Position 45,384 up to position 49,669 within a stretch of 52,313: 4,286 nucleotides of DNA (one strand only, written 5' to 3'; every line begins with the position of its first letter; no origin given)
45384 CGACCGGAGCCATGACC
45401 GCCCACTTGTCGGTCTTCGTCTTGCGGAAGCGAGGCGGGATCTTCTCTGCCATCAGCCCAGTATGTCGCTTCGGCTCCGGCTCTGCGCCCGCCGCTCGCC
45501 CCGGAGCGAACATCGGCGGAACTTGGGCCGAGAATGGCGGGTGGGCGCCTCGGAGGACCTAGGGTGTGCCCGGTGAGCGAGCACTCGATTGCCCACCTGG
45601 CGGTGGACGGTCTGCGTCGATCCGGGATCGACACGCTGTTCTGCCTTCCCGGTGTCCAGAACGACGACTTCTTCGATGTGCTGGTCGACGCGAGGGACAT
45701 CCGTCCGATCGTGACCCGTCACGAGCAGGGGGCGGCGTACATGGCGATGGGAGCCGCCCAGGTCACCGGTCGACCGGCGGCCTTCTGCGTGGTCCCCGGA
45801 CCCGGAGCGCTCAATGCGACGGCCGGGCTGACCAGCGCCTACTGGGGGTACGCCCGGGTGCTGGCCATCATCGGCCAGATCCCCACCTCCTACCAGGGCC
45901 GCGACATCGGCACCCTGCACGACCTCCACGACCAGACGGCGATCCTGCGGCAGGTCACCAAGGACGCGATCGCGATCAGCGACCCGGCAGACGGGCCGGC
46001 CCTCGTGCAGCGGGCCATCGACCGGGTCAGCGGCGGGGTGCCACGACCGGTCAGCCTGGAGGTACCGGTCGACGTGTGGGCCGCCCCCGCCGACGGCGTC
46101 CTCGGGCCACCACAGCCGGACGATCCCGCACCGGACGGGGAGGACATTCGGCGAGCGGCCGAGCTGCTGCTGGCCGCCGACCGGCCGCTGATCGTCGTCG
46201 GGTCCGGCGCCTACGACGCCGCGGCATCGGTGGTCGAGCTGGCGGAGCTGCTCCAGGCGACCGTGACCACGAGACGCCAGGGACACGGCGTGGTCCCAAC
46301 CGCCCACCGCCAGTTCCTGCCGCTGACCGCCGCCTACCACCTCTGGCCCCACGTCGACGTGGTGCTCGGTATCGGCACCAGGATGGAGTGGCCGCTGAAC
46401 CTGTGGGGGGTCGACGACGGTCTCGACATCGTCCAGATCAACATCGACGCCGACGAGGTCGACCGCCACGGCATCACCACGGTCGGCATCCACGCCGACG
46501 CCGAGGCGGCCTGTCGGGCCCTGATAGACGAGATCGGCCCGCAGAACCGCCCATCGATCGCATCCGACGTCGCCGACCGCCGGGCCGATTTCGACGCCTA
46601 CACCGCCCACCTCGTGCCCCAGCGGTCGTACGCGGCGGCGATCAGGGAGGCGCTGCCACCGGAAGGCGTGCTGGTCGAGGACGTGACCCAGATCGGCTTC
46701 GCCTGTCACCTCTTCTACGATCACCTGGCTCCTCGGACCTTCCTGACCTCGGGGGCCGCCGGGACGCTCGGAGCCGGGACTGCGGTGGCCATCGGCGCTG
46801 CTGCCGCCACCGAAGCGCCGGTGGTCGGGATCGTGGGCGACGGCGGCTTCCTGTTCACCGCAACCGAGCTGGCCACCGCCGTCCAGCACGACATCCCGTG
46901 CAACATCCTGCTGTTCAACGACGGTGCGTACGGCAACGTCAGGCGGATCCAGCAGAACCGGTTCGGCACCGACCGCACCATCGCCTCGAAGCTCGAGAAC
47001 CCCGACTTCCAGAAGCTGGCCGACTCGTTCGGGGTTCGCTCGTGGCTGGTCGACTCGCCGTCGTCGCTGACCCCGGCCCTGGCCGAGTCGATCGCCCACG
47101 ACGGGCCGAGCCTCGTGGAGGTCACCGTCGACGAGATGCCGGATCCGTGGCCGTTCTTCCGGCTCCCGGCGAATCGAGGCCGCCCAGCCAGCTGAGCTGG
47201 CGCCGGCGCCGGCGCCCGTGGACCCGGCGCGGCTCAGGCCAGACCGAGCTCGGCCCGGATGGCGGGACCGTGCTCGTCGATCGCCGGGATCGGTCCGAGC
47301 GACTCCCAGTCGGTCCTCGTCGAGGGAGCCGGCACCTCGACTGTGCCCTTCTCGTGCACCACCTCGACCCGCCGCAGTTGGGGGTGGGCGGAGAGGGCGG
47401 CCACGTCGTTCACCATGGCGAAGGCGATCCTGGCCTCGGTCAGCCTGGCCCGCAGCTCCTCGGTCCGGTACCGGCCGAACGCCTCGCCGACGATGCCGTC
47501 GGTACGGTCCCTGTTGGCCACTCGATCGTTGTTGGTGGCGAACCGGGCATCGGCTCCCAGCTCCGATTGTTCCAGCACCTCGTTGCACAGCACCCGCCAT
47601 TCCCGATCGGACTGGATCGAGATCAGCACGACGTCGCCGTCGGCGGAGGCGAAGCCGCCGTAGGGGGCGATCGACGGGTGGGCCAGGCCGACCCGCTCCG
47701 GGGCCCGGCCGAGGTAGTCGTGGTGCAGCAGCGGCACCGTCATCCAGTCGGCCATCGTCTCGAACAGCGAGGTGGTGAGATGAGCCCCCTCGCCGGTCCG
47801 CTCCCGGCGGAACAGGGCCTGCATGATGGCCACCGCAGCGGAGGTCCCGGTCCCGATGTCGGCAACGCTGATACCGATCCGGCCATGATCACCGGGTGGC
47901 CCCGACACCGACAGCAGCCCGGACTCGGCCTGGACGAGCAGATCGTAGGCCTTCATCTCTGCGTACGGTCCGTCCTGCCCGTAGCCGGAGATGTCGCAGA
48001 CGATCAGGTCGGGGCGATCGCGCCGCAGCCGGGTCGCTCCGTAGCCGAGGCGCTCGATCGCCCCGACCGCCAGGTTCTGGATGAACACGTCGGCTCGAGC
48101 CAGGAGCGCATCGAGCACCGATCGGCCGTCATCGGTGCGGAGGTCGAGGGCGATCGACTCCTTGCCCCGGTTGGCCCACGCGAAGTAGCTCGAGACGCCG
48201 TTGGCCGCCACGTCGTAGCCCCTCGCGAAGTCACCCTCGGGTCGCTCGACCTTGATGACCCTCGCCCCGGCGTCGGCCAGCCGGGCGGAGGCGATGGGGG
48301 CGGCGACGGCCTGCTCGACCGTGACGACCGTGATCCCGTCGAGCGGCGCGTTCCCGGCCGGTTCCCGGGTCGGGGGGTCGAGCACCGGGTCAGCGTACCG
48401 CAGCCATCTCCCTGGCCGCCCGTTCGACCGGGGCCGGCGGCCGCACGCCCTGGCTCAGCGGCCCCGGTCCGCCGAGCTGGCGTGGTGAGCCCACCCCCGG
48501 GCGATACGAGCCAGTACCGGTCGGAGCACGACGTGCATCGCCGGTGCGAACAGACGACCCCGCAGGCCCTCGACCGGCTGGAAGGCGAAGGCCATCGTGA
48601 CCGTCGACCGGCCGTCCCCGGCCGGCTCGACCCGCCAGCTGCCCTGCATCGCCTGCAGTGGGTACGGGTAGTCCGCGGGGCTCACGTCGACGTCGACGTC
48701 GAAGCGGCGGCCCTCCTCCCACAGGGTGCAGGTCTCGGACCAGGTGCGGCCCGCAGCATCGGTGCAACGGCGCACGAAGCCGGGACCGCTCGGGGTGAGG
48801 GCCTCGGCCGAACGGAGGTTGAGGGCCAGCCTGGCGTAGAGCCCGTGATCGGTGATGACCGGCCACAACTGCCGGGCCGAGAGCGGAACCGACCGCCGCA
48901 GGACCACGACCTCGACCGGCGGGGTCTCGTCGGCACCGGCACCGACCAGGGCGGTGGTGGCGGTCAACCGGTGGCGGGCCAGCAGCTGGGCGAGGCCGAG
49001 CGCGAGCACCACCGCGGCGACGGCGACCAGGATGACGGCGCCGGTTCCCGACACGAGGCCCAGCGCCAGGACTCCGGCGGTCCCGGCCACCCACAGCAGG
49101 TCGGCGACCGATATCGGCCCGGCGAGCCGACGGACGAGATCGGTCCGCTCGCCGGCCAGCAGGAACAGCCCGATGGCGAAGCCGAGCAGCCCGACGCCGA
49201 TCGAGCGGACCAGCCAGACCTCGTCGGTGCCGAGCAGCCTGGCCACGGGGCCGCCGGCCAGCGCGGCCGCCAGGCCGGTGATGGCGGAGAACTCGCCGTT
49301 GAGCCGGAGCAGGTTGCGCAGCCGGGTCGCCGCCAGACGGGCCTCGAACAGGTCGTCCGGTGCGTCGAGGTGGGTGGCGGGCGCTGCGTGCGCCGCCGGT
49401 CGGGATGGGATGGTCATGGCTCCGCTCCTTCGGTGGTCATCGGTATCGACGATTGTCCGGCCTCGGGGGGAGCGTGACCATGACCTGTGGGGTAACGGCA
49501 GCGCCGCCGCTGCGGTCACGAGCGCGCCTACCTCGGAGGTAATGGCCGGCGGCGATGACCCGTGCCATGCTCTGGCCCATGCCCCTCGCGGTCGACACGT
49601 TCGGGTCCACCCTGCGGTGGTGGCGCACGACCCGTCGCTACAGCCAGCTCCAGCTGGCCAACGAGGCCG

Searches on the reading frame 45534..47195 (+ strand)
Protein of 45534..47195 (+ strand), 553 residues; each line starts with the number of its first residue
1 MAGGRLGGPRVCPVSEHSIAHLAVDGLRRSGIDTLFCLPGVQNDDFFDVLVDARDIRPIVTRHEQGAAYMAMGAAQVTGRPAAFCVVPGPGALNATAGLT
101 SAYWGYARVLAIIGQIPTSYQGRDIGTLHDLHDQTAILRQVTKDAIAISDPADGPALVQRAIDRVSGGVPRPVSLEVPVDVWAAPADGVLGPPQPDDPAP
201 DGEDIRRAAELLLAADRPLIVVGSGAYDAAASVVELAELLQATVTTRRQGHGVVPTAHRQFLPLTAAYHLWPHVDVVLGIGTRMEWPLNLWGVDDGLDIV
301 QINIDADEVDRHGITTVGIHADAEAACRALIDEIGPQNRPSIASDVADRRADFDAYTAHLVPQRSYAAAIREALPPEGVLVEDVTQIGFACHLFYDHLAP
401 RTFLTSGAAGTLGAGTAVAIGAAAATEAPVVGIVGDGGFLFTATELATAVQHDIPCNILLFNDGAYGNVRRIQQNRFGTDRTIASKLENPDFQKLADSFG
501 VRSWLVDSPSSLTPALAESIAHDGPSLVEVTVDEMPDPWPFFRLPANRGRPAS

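Call 61: search_protein_families(library=pfam, proteins=[window:45534-47195:+], max_evalue=0.01)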
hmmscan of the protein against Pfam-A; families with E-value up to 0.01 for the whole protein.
window:45534-47195:+ (553 aa): 3 families
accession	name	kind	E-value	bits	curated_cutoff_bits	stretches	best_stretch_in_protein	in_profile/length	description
PF02775.26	TPP_enzyme_C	-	6.8e-37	127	21.9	1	383-530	1-151/151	Thiamine pyrophosphate enzyme, C-terminal TPP binding domain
PF02776.23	TPP_enzyme_N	-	1.4e-30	106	26.8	1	19-136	3-118/119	Thiamine pyrophosphate enzyme, N-terminal TPP binding domain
PF00205.28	TPP_enzyme_M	-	3.6e-22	79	30.4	1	205-330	1-137/137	Thiamine pyrophosphate enzyme, central domain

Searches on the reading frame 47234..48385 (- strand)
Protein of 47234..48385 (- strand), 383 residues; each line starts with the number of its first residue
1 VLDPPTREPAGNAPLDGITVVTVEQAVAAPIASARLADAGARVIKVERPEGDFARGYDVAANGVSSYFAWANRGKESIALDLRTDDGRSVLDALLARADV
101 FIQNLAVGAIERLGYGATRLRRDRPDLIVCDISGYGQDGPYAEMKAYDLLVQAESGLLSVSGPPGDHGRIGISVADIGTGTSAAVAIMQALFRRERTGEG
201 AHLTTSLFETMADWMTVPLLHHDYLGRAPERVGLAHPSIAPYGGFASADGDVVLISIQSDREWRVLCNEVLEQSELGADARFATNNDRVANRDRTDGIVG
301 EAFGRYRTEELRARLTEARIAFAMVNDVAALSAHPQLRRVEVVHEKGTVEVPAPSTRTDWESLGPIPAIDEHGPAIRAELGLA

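Call 61: search_protein_families(library=pfam, proteins=[window:47234-48385:-], max_evalue=0.01)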
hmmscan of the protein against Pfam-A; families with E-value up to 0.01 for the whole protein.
window:47234-48385:- (383 aa): 1 family
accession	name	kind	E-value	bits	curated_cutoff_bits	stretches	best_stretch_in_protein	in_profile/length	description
PF02515.22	CoA_transf_3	-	2.5e-101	339.9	23.3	1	15-357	1-345/366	CoA-transferase family III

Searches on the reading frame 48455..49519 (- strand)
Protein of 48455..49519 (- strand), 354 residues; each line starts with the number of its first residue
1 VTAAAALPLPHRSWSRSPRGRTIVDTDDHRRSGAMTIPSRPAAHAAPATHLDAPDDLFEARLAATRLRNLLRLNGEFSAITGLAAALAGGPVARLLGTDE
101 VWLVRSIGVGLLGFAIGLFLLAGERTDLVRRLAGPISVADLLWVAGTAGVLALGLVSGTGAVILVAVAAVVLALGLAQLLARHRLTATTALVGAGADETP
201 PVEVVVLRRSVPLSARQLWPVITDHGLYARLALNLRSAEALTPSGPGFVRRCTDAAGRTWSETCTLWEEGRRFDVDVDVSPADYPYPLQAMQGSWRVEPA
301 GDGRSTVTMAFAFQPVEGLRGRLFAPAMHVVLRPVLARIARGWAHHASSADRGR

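Call 61: search_protein_families(library=pfam, proteins=[window:48455-49519:-], max_evalue=0.01)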
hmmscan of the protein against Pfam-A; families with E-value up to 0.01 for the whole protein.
window:48455-49519:- (354 aa): 2 families
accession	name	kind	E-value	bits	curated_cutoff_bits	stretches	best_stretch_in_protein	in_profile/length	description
PF10604.15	Polyketide_cyc2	-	9.4e-16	58.8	27.4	1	206-340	5-138/142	Polyketide cyclase / dehydrase and lipid transport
PF03364.25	Polyketide_cyc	-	6.2e-07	30.2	23.4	1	211-338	1-124/126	Polyketide cyclase / dehydrase and lipid transport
